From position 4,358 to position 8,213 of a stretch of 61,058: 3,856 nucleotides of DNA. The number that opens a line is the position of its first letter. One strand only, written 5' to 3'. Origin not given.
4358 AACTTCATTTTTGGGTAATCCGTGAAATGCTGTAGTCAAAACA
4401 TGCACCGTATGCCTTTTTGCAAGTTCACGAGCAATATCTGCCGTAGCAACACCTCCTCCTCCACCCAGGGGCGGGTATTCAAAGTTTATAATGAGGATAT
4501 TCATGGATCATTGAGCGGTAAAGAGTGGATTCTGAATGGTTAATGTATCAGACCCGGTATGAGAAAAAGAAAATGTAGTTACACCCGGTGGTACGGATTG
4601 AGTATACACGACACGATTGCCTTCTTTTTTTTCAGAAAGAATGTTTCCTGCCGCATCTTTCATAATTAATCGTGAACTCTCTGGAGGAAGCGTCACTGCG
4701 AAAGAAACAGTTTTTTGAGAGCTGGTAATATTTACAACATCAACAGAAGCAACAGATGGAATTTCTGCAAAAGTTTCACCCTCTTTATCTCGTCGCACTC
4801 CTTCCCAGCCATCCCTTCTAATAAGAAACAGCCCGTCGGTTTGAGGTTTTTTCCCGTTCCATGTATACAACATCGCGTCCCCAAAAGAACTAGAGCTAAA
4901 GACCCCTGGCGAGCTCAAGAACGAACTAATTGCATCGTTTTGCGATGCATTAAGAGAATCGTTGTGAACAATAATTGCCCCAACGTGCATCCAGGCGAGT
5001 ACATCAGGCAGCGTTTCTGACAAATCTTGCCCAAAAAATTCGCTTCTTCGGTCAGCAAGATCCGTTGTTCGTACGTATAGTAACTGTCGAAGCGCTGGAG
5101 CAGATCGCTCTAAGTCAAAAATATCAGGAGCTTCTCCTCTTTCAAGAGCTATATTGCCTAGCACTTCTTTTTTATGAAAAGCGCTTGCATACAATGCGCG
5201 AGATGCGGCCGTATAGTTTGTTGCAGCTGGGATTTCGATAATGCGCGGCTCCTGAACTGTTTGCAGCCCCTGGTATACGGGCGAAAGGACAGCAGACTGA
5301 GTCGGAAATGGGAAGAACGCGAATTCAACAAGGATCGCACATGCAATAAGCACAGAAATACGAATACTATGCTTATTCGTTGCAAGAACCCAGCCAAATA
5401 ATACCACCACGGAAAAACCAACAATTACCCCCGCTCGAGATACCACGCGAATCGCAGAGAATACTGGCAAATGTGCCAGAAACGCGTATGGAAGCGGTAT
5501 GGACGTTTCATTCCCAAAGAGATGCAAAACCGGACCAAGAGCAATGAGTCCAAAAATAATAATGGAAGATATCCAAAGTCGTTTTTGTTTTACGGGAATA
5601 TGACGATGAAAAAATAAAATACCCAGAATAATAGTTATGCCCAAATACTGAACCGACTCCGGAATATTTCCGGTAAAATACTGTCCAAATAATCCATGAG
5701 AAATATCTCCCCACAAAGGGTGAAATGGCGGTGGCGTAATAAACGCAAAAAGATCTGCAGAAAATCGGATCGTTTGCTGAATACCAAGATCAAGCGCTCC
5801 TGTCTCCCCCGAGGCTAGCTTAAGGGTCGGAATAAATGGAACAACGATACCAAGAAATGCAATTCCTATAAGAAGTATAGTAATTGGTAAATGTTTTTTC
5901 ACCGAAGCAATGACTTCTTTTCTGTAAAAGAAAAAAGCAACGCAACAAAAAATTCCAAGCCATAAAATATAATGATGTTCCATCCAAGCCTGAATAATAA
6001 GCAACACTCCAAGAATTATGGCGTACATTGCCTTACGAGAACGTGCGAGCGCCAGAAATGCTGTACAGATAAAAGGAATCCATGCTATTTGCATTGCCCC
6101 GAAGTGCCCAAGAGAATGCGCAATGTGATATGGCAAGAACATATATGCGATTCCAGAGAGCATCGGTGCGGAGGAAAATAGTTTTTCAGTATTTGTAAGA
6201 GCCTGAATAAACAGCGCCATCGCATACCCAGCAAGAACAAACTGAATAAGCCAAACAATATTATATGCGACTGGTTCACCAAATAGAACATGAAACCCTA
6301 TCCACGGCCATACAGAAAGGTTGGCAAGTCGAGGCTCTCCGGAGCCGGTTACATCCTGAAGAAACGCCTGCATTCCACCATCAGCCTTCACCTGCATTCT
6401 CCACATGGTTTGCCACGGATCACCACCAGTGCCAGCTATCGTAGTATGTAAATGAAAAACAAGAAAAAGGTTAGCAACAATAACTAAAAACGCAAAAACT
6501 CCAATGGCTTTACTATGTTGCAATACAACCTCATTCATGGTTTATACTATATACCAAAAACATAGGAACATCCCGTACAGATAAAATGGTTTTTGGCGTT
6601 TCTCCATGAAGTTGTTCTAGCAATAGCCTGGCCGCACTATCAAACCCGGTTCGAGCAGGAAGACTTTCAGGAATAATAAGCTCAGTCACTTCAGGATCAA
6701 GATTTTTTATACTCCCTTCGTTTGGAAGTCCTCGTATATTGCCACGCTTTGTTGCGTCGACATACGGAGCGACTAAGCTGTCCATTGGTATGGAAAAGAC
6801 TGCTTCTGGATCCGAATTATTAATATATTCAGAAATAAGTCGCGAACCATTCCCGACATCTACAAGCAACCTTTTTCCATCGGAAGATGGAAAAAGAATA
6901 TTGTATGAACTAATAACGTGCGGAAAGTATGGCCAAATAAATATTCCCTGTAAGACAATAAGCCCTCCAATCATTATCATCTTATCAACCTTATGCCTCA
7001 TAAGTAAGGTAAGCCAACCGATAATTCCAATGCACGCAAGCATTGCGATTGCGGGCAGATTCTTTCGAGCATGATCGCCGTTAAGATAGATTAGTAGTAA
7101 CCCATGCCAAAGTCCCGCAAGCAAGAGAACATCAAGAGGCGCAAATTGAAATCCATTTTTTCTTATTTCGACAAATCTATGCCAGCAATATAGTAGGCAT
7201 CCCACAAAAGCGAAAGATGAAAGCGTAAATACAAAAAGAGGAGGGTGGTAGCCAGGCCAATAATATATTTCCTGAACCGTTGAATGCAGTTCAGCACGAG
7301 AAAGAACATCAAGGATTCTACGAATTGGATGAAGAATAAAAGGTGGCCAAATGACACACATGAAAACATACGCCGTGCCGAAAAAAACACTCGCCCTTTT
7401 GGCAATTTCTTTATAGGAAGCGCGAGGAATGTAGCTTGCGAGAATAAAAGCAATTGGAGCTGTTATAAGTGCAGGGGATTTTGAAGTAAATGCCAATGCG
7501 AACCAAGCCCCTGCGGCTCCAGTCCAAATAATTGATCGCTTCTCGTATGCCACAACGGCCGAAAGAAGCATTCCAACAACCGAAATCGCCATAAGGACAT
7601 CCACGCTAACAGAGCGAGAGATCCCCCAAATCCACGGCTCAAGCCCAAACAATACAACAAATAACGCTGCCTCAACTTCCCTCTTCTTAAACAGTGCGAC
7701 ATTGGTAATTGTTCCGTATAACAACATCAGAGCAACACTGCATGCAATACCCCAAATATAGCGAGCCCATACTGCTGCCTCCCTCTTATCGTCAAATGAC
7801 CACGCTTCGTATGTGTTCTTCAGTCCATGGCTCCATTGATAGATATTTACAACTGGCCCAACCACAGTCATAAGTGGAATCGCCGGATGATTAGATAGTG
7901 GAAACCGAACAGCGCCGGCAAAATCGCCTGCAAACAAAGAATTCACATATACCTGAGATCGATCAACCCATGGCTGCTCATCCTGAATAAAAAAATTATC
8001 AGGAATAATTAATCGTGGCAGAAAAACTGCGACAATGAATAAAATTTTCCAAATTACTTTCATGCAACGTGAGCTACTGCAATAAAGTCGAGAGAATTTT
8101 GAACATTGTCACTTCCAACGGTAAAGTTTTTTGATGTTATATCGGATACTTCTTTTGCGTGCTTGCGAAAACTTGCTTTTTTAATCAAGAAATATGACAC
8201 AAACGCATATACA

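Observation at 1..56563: Sixteen GT-C-type membrane glycosyltransferase genes (about half of the window) interleaved with four polyprenyl-phosphate-sugar synthases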

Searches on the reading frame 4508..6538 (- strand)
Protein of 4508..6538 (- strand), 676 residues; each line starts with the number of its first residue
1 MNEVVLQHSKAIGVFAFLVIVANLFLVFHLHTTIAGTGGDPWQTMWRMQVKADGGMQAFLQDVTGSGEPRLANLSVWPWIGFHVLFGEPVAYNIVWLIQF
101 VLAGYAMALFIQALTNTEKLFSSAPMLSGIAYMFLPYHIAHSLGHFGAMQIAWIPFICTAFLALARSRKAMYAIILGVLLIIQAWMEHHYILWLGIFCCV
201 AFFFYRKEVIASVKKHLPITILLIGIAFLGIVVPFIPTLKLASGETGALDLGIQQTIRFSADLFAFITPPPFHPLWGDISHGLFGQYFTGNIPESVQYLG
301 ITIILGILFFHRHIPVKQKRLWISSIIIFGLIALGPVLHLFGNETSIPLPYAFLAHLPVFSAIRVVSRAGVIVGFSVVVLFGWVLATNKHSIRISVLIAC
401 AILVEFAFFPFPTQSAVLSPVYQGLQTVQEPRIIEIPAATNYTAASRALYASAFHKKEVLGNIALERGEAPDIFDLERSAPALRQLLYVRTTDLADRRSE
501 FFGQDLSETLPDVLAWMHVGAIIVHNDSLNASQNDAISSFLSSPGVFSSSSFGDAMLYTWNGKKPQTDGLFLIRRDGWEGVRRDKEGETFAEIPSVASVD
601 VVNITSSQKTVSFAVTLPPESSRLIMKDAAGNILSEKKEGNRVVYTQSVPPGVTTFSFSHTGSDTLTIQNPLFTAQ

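Call 4: search_protein_families(library=pfam, max_evalue=0.01, proteins=[window:4508-6538:-])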
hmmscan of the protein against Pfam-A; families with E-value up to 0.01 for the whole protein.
window:4508-6538:- (676 aa): 0 families

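Call 10: search_protein_families(library=ncbifam, max_evalue=0.01, proteins=[window:4508-6538:-])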
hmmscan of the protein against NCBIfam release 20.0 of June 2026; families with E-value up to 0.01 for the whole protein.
window:4508-6538:- (676 aa): 0 families

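Call 12: find_homologous_proteins(query=window:4508-6538:-, max_evalue=0.001)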
Query window:4508-6538:- (676 aa): 169 proteins with E <= 0.001 among 8000 candidates; the best 120 are listed.
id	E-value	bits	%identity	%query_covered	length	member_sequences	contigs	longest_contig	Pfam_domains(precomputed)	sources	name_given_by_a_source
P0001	0.0e+0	1512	99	100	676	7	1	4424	-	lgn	-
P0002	4.2e-264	896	58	100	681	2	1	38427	-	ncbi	-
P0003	5.8e-261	886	58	99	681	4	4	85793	-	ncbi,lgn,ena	-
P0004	5.4e-248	843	55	99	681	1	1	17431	-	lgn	-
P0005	6.8e-243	826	55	99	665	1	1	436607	-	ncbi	-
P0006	9.7e-238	809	52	99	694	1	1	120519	-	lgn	-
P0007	5.6e-237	806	54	100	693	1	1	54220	-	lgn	-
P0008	4.1e-236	803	54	100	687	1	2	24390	-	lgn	-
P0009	1.3e-234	798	54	100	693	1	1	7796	-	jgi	jgi:hypothetical protein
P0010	1.2e-231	789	55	95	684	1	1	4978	-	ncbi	-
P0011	6.0e-228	776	52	100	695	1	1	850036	-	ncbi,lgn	-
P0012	8.3e-228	776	55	96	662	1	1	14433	-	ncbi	-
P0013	1.2e-226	772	54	99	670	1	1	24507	-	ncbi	-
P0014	1.3e-225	769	53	99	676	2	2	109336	-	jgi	jgi:hypothetical protein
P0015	3.1e-224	764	52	99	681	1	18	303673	-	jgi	jgi:hypothetical protein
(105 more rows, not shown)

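Call 15: search_protein_families(library=pfam, alignment_id=A1, max_evalue=0.01)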
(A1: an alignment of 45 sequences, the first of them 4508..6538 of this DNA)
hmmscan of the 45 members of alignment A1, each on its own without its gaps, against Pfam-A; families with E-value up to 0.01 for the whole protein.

A. member 1, window:4508-6538:- (676 aa): 0 families

B. families by the number of members that match (of 45 scanned): 3 families
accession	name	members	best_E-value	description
PF19510.5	DUF6044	1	0.0065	Protein of unknown function (DUF6044)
PF08019.17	EptA_B_N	1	0.0071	Phosphoethanolamine transferase EptA/EptB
PF16942.10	CclA_1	1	0.0087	Putative cyclic bacteriocin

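Call 16: search_solved_structures(query=A1, max_evalue=1, show_alignments=1)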
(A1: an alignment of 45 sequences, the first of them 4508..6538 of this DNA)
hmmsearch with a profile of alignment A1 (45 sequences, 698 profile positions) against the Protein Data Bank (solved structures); distinct sequences matched with E-value up to 1: 0.

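Call 24: predict_structure(alignment_id=A1)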
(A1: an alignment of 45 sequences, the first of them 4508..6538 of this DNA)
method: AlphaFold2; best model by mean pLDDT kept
length: 676 residues; sequences in the alignment: 45
mean_pLDDT: 90.9   pTM: 0.87
mean pLDDT of the five models: 90.9, 90.0, 89.5, 86.9, 86.4
residues with pLDDT >= 90: 474; 70-90: 192; 50-70: 10; < 50: 0
segments of 3 or more residues with pLDDT < 50: none
pLDDT, mean of each block of 10 residues (from residue 1): 92 97 94 94 94 94 90 92 96 97 98 94 96 94 89 97 94 98 94 95 94 93 97 92 74 81 92 88 85 85 95 94 97 92 89 78 82 98 92 93 90 92 91 93 93 91 79 81 88 84 89 92 93 92 86 93 80 90 86 93 93 91 89 89 93 94 89 89
secondary structure, 60 per line:
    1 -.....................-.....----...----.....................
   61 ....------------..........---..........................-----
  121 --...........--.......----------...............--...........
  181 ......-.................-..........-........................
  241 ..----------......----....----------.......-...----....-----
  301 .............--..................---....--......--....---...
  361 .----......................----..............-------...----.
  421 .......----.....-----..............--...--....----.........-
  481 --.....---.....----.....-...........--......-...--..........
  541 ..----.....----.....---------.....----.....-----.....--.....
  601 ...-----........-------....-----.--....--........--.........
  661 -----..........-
elements in order: H2-22 H24-28 E33-35 H40-64 H77-86 H90-115 H123-133 H136-142 H153-167 H170-186 H188-204 H206-215 H217-242 H253-258 H263-266 H277-283 H292-295 H301-313 H316-333 E337-340 E343-348 H351-354 H358-361 H366-387 H392-405 E413-415 H420-427 E432-436 H442-455 E458-460 H463-466 H471-479 H483-487 H491-495 H506-516 E519-524 H531-542 E547-551 E556-560 E570-574 E579-583 E589-593 E596-603 E609-616 E624-627 E636-639 E642-649 E652-660 E666-675

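Call 26: find_related_loci(query=A1, collection=genome_contigs, flank=10000)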
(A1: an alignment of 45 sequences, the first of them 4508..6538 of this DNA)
Query A1 (676 aa) in genome_contigs; peptide patterns used: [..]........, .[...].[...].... (x = any residue, [..] = any of these).
63 stretches matched a pattern; 36 encode a relative of the query (tblastn E <= 1e-3); 36 distinct loci.
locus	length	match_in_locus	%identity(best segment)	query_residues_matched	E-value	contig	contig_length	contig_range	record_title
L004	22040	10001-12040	58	1-675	0e+0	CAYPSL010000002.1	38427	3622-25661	MAG TPA_asm: uncultured Candidatus Saccharibacteria bacterium isolate binchicken_co105_409 genome assembly, contig: NODE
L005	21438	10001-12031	58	1-672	0e+0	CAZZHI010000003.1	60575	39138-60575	MAG TPA_asm: uncultured Candidatus Saccharibacteria bacterium isolate SRP286056_co1_201 genome assembly, contig: NODE_45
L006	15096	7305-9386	53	1-671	0e+0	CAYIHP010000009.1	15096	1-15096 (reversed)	MAG TPA_asm: uncultured Candidatus Saccharibacteria bacterium isolate ERP119705_co21_154 genome assembly, contig: NODE_4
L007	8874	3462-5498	53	5-675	0e+0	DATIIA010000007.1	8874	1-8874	MAG TPA_asm: Candidatus Andersenbacteria bacterium isolate SMAG_U15652 k141_322879, whole genome shotgun sequence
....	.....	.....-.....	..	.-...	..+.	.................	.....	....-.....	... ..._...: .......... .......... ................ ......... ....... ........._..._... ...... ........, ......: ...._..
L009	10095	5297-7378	54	10-675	0e+0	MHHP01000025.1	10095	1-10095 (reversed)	MAG: Candidatus Andersenbacteria bacterium RIFCSPHIGHO2_02_FULL_45_11 rifcsphigho2_02_scaffold_30179, whole genome shotg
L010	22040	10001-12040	52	1-672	0e+0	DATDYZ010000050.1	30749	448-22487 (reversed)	MAG TPA_asm: Candidatus Andersenbacteria bacterium isolate SMAG_U8178 k141_1035685, whole genome shotgun sequence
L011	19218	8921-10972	51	1-674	0e+0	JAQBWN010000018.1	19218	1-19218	MAG: bacterium isolate casp150-mb.232 NODE_7511_length_19218_cov_0.083634, whole genome shotgun sequence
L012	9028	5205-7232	50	1-673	0e+0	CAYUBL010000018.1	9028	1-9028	MAG TPA_asm: uncultured Candidatus Saccharibacteria bacterium isolate SRP170004_co1_552 genome assembly, contig: NODE_12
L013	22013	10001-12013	50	1-672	0e+0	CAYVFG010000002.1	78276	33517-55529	MAG TPA_asm: uncultured Candidatus Saccharibacteria bacterium isolate SRP193066_co1_226 genome assembly, contig: NODE_35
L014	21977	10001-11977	45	12-671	8e-178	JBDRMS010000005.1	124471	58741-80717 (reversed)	MAG: bacterium isolate MEGAHIT-group-1.842 k141_5492759, whole genome shotgun sequence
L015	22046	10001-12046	43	12-673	5e-171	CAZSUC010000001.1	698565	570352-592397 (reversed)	MAG TPA_asm: uncultured Candidatus Saccharibacteria bacterium isolate SRP294416_co1_70 genome assembly, contig: NODE_1_l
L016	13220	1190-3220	42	15-671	3e-170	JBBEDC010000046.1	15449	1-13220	MAG: Candidatus Andersenbacteria bacterium isolate LejiaF_48_14 Lejia_F_5466_length_15449_cov_7, whole genome shotgun se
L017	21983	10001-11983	42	29-676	3e-168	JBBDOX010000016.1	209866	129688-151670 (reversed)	MAG: Candidatus Andersenbacteria bacterium isolate LejiaB_49_17 Lejia_B_72_length_209866_cov_9, whole genome shotgun seq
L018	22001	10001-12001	51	7-674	0e+0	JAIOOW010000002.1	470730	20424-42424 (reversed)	MAG: Candidatus Andersenbacteria bacterium isolate LakeFargette_0920_ALND_MAG_45_23 LacPavin_0920_ALND_scaffold_272472,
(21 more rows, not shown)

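Call 27: fold_search(model_id=the predicted structure, library=pdb)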
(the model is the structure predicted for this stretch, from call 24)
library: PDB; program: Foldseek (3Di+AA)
matches with E <= 10: 1146; with E <= 0.001: 16
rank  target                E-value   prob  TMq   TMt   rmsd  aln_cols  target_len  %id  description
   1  6wby                  1.2e-07  1.00  0.48  0.28  16.6       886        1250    9  Single-Particle Cryo-EM Structure of Arabinofuranosyltransferase AftD from Mycobacteria, Mutant R1389S Class 2 (released 2020-05-13)
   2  6w98_A                1.2e-06  1.00  0.52  0.29  15.2       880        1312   10  Single-Particle Cryo-EM Structure of Arabinofuranosyltransferase AftD from Mycobacteria (released 2020-05-13)
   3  7bve_A                2.1e-05  1.00  0.30  0.21  22.2       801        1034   12  Cryo-EM structure of Mycobacterium smegmatis arabinosyltransferase EmbC2-AcpM2 in complex with ethambutol (released 2020-04-29)
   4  8age_A                2.3e-05  1.00  0.38  0.40  11.9       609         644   10  Structure of yeast oligosaccharylransferase complex with acceptor peptide bound (released 2022-12-07)
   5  7bvc_B                4.2e-05  1.00  0.31  0.21  21.1       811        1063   11  Cryo-EM structure of Mycobacterium smegmatis arabinosyltransferase EmbA-EmbB-AcpM2 in complex with ethambutol (released 2020-04-29)
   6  8agb_A                5.7e-05  1.00  0.41  0.43  13.6       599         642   12  Structure of yeast oligosaccharylransferase complex with lipid-linked oligosaccharide bound (released 2022-12-07)
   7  8agc_A                8.5e-05  1.00  0.40  0.39  14.8       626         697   10  Structure of yeast oligosaccharylransferase complex with lipid-linked oligosaccharide and non-acceptor peptide bound (released 2022-12-07)
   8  6ezn_F                9.7e-05  1.00  0.39  0.41  13.1       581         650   11  Cryo-EM structure of the yeast oligosaccharyltransferase (OST) complex (released 2018-01-17)
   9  8pn9_A                1.1e-04  1.00  0.41  0.41  10.1       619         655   10  Structure of human oligosaccharyltransferase OST-A complex bound to NGI-1 (released 2024-05-08)
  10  6gxc_A                1.1e-04  1.00  0.42  0.41  17.2       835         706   10  Bacterial oligosaccharyltransferase PglB in complex with an inhibitory peptide and a reactive lipid-linked oligosaccha (released 2018-11-14)
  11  7oci_F                1.2e-04  1.00  0.42  0.44  12.4       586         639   11  Cryo-EM structure of yeast Ost6p containing oligosaccharyltransferase complex (released 2022-02-16)
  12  6s7t_A                1.4e-04  1.00  0.42  0.40  12.1       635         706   10  Cryo-EM structure of human oligosaccharyltransferase complex OST-B (released 2019-12-18)
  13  5ogl_A                1.6e-04  1.00  0.43  0.41  16.3       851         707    9  Structure of bacterial oligosaccharyltransferase PglB in complex with an acceptor peptide and an lipid-linked oligosac (released 2017-10-25)
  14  3rce_A                1.7e-04  1.00  0.41  0.41  17.6       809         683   10  Bacterial oligosaccharyltransferase PglB (released 2011-06-15)
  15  6s7o_A                3.1e-04  1.00  0.41  0.42  10.1       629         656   11  Cryo-EM structure of human oligosaccharyltransferase complex OST-A (released 2019-12-18)
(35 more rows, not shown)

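Call 70: find_encoding_contigs(protein=P0005, flank=10000, max_places=1)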
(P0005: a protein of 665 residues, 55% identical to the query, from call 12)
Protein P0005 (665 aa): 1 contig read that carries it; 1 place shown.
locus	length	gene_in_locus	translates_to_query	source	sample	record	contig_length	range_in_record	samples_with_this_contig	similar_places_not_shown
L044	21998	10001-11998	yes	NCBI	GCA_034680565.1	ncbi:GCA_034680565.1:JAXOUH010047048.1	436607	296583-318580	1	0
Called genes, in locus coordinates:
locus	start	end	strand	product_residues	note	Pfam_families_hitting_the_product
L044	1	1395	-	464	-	PF13231:PMT_2 (weak), PF04138:GtrA_DPMS_TM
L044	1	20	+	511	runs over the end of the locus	PF01467:CTP_transf_like, PF00294:PfkB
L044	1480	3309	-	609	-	PF13522:GATase_6, PF13537:GATase_7, PF00733:Asn_synthase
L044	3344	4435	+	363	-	PF13439:Glyco_transf_4, PF00534:Glycos_transf_1 (weak), PF13692:Glyco_trans_1_4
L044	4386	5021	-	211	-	PF01209:Ubie_methyltran (weak), PF08241:Methyltransf_11, PF13649:Methyltransf_25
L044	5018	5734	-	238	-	PF10096:DUF2334, PF01522:Polysacc_deac_1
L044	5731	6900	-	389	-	PF13439:Glyco_transf_4, PF13579:Glyco_trans_4_4, PF00534:Glycos_transf_1, PF13692:Glyco_trans_1_4, PF13524:Glyco_trans_1_2 (weak)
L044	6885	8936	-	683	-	-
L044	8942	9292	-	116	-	PF10066:DUF2304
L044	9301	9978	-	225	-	PF00535:Glycos_transf_2, PF13641:Glyco_tranf_2_3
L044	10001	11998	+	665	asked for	-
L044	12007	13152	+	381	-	PF13439:Glyco_transf_4, PF13477:Glyco_trans_4_2, PF13579:Glyco_trans_4_4, PF20706:GT4-conflict, PF00534:Glycos_transf_1, PF13692:Glyco_trans_1_4, PF13524:Glyco_trans_1_2 (weak)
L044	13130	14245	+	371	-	PF13439:Glyco_transf_4, PF13579:Glyco_trans_4_4 (weak), PF20706:GT4-conflict, PF00534:Glycos_transf_1, PF13692:Glyco_trans_1_4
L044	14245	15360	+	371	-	PF13439:Glyco_transf_4, PF20706:GT4-conflict, PF00534:Glycos_transf_1, PF13692:Glyco_trans_1_4, PF13524:Glyco_trans_1_2 (weak)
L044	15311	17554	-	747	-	PF09586:YfhO (weak)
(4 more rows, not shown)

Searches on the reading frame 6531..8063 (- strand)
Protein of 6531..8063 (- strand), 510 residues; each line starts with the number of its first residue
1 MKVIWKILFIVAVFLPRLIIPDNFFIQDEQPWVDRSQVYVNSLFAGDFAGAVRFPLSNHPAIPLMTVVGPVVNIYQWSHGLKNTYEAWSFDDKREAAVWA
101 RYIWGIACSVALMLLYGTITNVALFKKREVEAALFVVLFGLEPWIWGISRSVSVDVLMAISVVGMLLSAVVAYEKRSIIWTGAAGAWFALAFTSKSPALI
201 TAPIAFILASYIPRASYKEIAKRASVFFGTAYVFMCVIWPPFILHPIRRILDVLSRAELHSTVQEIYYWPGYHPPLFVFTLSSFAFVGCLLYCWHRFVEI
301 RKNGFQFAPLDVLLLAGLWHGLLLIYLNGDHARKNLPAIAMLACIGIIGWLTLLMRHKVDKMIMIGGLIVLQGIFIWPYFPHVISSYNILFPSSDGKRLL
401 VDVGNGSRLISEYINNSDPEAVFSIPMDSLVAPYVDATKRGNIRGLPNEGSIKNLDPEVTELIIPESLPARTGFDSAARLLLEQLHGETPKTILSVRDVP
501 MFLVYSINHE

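Call 4: search_protein_families(library=pfam, max_evalue=0.01, proteins=[window:6531-8063:-])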
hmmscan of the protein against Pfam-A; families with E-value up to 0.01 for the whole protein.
window:6531-8063:- (510 aa): 1 family
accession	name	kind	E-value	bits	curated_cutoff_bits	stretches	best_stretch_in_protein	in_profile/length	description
PF13231.12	PMT_2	-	1.6e-05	25.6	26.1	1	106-239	30-160/160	Dolichyl-phosphate-mannose-protein mannosyltransferase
